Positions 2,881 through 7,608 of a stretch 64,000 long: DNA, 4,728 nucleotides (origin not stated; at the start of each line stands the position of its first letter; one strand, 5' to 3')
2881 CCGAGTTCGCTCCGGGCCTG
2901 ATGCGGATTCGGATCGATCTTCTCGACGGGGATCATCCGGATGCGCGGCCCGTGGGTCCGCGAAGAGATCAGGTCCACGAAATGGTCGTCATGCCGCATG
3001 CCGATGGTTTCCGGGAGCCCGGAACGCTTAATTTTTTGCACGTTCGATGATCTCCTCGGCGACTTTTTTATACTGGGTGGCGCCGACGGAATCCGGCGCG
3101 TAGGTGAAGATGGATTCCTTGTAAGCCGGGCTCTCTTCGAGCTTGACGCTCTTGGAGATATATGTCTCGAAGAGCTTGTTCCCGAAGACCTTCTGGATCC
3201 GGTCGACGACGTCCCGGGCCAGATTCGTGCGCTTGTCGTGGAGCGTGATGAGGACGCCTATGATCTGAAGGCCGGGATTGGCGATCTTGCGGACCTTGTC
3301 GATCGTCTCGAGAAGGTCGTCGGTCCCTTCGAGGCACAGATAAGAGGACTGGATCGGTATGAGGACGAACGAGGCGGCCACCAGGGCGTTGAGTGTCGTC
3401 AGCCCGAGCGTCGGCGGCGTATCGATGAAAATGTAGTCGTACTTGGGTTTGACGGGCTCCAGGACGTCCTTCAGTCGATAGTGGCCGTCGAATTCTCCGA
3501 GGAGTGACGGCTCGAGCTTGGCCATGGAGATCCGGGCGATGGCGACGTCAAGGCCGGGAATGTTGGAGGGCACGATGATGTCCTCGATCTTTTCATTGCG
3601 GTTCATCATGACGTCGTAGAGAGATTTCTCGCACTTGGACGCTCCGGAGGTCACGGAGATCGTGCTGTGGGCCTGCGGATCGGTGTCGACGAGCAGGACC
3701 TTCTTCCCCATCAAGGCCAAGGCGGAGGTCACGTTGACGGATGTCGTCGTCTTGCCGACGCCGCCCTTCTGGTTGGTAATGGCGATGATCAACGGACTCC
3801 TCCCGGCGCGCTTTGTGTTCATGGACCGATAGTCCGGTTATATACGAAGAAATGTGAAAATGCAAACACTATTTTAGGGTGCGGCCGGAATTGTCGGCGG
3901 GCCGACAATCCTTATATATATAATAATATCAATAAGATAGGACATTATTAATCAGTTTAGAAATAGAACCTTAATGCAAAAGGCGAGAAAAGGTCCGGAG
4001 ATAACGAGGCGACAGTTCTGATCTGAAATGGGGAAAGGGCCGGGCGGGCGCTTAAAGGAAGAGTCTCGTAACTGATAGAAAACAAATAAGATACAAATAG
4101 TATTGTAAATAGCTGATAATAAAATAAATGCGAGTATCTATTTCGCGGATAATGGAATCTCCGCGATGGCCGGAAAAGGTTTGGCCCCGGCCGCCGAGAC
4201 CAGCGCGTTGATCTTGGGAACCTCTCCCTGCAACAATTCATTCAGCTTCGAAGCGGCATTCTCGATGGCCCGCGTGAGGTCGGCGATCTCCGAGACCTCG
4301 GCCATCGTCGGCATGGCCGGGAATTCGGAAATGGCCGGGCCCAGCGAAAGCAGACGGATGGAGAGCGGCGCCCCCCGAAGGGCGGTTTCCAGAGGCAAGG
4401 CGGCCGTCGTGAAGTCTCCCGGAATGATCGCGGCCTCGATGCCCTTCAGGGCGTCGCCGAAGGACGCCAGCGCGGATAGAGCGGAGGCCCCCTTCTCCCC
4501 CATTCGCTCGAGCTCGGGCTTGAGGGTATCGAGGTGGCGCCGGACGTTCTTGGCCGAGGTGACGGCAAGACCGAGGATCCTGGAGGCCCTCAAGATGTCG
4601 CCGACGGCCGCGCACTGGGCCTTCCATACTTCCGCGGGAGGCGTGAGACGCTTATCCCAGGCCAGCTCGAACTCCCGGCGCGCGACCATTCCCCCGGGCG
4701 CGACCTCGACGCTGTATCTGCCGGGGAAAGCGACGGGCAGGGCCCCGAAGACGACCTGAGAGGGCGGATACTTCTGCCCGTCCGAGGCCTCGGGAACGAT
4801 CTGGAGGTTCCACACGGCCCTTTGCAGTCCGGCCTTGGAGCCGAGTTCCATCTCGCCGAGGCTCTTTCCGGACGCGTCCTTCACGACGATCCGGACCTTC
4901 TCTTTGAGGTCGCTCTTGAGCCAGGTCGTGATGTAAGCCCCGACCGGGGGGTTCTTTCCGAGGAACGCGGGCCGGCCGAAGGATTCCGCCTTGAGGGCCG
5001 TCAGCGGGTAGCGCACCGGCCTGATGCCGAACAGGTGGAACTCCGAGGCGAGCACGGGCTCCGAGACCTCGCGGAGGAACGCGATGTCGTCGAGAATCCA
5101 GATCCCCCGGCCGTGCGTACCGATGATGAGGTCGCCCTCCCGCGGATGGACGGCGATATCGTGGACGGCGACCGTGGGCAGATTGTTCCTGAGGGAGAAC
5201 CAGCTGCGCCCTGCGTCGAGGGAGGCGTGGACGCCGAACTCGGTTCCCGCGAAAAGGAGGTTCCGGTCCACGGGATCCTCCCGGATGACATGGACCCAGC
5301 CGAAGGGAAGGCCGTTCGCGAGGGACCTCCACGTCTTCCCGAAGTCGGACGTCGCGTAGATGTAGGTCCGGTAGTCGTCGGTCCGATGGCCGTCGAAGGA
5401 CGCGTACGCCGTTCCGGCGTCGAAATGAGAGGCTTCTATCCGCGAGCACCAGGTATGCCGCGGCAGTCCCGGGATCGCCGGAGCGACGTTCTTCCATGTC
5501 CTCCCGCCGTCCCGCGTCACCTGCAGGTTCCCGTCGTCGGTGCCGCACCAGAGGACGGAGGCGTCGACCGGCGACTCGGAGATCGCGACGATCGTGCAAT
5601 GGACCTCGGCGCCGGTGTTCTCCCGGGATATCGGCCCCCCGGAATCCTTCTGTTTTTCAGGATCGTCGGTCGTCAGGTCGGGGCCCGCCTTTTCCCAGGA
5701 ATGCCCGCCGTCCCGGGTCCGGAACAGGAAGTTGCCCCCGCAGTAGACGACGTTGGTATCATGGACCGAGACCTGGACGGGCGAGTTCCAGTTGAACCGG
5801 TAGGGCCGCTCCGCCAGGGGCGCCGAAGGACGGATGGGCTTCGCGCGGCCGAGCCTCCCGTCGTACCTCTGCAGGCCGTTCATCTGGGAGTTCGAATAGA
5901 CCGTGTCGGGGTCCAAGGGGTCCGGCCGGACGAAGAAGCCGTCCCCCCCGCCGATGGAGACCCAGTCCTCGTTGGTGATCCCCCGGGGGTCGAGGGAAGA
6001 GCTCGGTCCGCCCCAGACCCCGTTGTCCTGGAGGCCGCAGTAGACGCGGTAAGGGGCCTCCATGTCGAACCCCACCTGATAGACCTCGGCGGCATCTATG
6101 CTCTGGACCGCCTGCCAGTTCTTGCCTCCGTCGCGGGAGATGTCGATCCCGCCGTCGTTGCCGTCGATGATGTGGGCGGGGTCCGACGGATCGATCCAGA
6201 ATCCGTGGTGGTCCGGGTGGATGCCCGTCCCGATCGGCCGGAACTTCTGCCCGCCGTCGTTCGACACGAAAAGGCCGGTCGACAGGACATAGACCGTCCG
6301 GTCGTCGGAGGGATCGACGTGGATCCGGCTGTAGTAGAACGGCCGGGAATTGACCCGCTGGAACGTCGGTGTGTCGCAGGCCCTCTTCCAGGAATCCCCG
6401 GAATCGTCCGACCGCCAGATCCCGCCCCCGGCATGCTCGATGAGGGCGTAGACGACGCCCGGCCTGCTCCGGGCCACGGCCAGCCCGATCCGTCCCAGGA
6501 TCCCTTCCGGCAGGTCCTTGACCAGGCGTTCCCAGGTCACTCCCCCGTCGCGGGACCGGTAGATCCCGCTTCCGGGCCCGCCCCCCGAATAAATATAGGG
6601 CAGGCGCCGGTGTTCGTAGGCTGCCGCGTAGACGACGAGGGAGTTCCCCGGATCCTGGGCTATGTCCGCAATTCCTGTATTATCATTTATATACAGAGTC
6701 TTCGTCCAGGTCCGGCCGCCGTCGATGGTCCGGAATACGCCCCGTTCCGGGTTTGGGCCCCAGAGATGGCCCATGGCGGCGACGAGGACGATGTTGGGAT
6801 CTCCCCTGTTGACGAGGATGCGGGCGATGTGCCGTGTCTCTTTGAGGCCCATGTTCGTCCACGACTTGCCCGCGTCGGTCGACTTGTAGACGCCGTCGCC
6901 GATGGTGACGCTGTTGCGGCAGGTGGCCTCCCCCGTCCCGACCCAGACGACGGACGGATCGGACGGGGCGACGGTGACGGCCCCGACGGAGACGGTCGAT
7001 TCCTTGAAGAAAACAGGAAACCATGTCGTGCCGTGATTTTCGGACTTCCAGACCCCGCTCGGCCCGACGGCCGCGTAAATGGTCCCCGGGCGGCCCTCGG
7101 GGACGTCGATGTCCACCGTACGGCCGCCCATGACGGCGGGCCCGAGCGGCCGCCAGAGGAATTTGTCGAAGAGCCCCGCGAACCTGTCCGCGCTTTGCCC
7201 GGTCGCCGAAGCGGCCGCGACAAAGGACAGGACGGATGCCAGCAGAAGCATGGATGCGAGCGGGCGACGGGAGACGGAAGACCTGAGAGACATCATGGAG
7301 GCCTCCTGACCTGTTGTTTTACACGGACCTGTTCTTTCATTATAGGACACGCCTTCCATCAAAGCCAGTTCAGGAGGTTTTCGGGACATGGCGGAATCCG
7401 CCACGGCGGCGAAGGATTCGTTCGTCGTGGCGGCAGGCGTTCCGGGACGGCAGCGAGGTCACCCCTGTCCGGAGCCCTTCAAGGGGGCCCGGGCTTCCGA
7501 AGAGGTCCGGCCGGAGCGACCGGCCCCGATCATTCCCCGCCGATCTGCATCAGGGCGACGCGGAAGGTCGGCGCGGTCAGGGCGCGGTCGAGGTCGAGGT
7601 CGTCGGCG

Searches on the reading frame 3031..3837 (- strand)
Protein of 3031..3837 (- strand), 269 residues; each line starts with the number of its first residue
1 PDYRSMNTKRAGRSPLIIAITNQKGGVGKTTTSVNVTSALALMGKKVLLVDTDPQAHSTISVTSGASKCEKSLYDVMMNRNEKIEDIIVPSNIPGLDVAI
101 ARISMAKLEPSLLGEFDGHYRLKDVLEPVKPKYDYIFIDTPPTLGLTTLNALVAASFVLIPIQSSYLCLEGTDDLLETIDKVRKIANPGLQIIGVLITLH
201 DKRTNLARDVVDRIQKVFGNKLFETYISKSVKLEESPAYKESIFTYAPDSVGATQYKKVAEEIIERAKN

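Call 10: search_protein_families(library=pfam, max_evalue=0.00001, proteins=[window:3031-3837:-])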
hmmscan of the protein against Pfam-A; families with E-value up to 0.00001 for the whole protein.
seq(269 aa): 7 families
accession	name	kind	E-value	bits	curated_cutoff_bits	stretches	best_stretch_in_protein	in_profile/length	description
PF13614.12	AAA_31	-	1.1e-55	188.7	27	1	17-192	3-177/177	AAA domain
PF01656.29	CbiA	-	3.4e-24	85.6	25.4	1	18-242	1-124/125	CobQ/CobB/MinD/ParA nucleotide binding domain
PF00142.24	Fer4_NifH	-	2.8e-15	57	25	1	23-88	7-69/271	4Fe-4S iron sulfur cluster binding proteins, NifH/frxC family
PF09140.17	MipZ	-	3.6e-11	43.3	20.7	1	17-187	2-151/262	ATPase MipZ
PF10609.15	ParA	-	3e-10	40.4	27.1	1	17-150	5-129/246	NUBPL iron-transfer P-loop NTPase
PF02374.21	ArsA_ATPase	-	8.9e-09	35.4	24.3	1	23-143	8-135/305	Anion-transporting ATPase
PF06564.18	CBP_BcsQ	-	8.8e-08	32.4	21.3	0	17-55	3-41/234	Cellulose biosynthesis protein BcsQ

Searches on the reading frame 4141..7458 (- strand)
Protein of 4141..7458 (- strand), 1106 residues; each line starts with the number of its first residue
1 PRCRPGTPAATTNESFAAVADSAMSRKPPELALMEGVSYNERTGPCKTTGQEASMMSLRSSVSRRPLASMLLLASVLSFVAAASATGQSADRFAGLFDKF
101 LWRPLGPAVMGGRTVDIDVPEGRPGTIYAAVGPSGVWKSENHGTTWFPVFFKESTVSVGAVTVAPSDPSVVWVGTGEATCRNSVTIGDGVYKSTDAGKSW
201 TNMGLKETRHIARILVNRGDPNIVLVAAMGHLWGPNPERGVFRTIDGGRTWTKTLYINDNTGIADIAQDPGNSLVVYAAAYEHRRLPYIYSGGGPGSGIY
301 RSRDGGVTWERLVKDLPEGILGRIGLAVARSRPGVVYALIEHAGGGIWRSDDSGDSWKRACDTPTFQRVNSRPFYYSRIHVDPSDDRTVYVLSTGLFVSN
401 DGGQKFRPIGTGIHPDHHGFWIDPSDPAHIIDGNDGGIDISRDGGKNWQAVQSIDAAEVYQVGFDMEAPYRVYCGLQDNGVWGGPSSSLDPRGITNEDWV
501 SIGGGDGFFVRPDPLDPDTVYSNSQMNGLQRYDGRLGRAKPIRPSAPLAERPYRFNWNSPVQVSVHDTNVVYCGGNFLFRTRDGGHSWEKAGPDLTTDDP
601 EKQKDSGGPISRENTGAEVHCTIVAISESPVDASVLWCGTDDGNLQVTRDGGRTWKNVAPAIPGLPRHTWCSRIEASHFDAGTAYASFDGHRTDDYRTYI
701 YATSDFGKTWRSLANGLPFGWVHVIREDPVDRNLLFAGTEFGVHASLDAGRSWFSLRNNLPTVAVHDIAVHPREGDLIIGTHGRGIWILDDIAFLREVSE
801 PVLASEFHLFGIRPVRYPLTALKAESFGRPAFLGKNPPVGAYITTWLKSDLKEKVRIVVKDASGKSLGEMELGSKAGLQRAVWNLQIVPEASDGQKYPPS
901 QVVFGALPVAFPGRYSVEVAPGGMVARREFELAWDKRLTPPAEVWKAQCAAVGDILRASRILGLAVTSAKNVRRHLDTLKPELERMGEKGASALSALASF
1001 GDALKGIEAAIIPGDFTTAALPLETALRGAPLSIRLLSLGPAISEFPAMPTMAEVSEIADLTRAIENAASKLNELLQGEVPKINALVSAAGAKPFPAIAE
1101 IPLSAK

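Call 10: search_protein_families(library=pfam, max_evalue=0.00001, proteins=[window:4141-7458:-])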
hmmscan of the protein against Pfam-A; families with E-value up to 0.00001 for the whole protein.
seq(1106 aa): 2 families
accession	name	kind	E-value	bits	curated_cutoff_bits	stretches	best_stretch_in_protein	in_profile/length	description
PF15902.12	Sortilin-Vps10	-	3.9e-26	92.3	33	2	136-254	3-112/446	Sortilin, neurotensin receptor 3,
PF02012.26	BNR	-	2.1e-13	48.5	27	0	300-311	1-12/12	BNR/Asp-box repeat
